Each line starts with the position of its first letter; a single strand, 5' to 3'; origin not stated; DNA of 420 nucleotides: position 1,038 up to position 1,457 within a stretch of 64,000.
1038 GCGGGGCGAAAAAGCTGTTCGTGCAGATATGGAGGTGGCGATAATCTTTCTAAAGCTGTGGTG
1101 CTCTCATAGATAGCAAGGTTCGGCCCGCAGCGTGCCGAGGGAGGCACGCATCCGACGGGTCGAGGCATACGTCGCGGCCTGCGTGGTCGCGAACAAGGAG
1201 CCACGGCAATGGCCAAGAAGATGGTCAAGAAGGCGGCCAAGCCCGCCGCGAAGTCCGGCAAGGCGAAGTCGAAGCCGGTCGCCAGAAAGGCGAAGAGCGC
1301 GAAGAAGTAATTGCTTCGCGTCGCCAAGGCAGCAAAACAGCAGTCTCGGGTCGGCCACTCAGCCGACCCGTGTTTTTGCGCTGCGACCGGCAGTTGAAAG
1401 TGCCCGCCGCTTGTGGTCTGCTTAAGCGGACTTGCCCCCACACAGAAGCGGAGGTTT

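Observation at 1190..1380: Self-contained micro-gene for a 33-aa Lys/Ala-rich histone H1-like peptide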

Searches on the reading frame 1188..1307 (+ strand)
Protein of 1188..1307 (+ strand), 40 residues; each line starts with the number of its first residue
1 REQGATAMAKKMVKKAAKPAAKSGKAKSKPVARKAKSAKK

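Call 5: search_protein_families(library=pfam, proteins=[window:1209-1307:+], max_evalue=10)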
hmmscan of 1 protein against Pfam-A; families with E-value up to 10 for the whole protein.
seq(33 aa): 0 families

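Call 6: search_protein_families(library=ncbifam, proteins=[window:1209-1307:+], max_evalue=10)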
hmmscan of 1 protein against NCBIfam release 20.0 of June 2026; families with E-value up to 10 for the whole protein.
seq(33 aa): 0 families
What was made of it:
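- On Chlamydial Hc1 / Hc2 histone-like proteins: No family was reported by hmmscan against Pfam-A or NCBIfam at E <= 10 (calls 5, 6).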

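Call 7: find_encoding_contigs(protein=window:1209-1307:+, flank=6000, max_places=10)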
Protein seq(33 aa) (33 aa): 1 contig read that carries it; 1 place shown.
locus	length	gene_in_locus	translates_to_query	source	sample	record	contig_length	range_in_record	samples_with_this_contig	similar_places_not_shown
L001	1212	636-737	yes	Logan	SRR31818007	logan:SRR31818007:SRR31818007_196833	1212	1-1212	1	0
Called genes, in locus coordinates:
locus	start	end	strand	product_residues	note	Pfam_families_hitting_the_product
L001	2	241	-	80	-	?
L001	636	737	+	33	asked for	-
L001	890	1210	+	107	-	?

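Call 12: find_homologous_proteins(query=window:1188-1307:+, max_evalue=1)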
Query window:1188-1307:+: 1 candidates shared short words with the query, none scored E <= 1.
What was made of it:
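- Tried and rejected: The ORF padded to 40 aa found nothing (call 12).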

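Call 21: search_protein_representatives(protein=window:1209-1307:+)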
Query: 33 residues. Proteins with E-value up to 0.001 (for the whole library): 0; up to 1e-10: 0; up to 1e-30: 0. The best 0 are listed.
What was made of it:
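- Closest known: KPAA-repeat C-terminal domains of Pseudomonas AlgP and PhaF. Different: No statistically detectable homology was found (calls 5, 6, 21).
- Tried and rejected: The peptide against 1.84 billion representatives gave 0 hits (call 21).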

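Call 39: find_related_loci(query=A3, collection=viral_contigs, flank=3000)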
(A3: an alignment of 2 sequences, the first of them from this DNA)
Query A3 (33 aa) in viral_contigs; peptide patterns used: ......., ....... (x = any residue, [..] = any of these).
275 stretches matched a pattern, but none encodes a relative of the query by tblastn (E <= 1e-3).

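Call 45: list_cluster_members(proteins=[window:1209-1307:+, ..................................])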
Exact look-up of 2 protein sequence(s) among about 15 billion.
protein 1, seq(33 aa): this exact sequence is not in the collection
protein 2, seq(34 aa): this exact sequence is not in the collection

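Call 46: find_related_loci(query=A5, collection=metagenome_contigs, flank=2500)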
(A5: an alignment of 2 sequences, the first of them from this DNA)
Query A5 (33 aa) in metagenome_contigs; peptide patterns used: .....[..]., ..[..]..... (x = any residue, [..] = any of these).
600 stretches matched a pattern, but none encodes a relative of the query by tblastn (E <= 1e-3).
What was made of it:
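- Tried and rejected: Peptide alignments on the viral and metagenome collections matched patterns (275 and 600 stretches), but none passed tblastn, probably because of low-complexity filtering (calls 39, 46).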

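Call 60: search_solved_structures(query=A5, max_evalue=10, show_alignments=3)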
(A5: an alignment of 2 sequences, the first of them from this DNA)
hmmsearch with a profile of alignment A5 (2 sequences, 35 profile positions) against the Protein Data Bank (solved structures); distinct sequences matched with E-value up to 10: 0.
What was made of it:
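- On Micro ribosomal proteins (bL37, bS22, Thx and similar): Pfam, NCBIfam and the PDB sequence profile search all gave no hit (calls 5, 6, 60).
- Closest known: Lineage-specific micro ribosomal proteins. Different: This peptide is low-complexity, variable in length, dispensable in a sister lineage, and matches no ribosomal family or PDB chain (calls 5, 6, 60).
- There is no match to any ribosomal family in Pfam or NCBIfam, and none to PDB chains, which include ribosome structures (calls 5, 6, 60).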

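Call 61: search_protein_families(library=phrogs, proteins=[window:1209-1307:+], max_evalue=10)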
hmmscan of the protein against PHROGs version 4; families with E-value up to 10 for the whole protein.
seq(33 aa): 0 families

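Call 62: search_protein_families(library=padloc, proteins=[window:1209-1307:+], max_evalue=10)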
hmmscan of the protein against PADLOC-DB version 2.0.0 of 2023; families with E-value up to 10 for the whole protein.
seq(33 aa): 0 families
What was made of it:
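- Tried and rejected: Pfam, NCBIfam, PHROGs, PADLOC and a PDB sequence profile search gave no meaningful hits (calls 5, 6, 60-62).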

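Call 73: predict_structure(protein=window:1209-1307:+)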
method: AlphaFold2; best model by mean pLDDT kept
length: 33 residues; sequences in the alignment: 1
mean_pLDDT: 73.1   pTM: 0.20
mean pLDDT of the five models: 73.1, 72.3, 69.6, 67.7, 61.7
residues with pLDDT >= 90: 0; 70-90: 21; 50-70: 12; < 50: 0
segments of 3 or more residues with pLDDT < 50: none
pLDDT, mean of each block of 10 residues (from residue 1): 74 67 78 75
secondary structure, 60 per line:
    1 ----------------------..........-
elements in order: H23-32
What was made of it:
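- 1209..1310 (+): Micro-ORF, 33 aa plus TAA: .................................. It has 13 Lys, 1 Arg, no Asp or Glu, pI 11.6 and mass 3.45 kDa, with KPAA at residues 11-14 and KPVA at 22-25. AF2 gives no fold (call 73).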
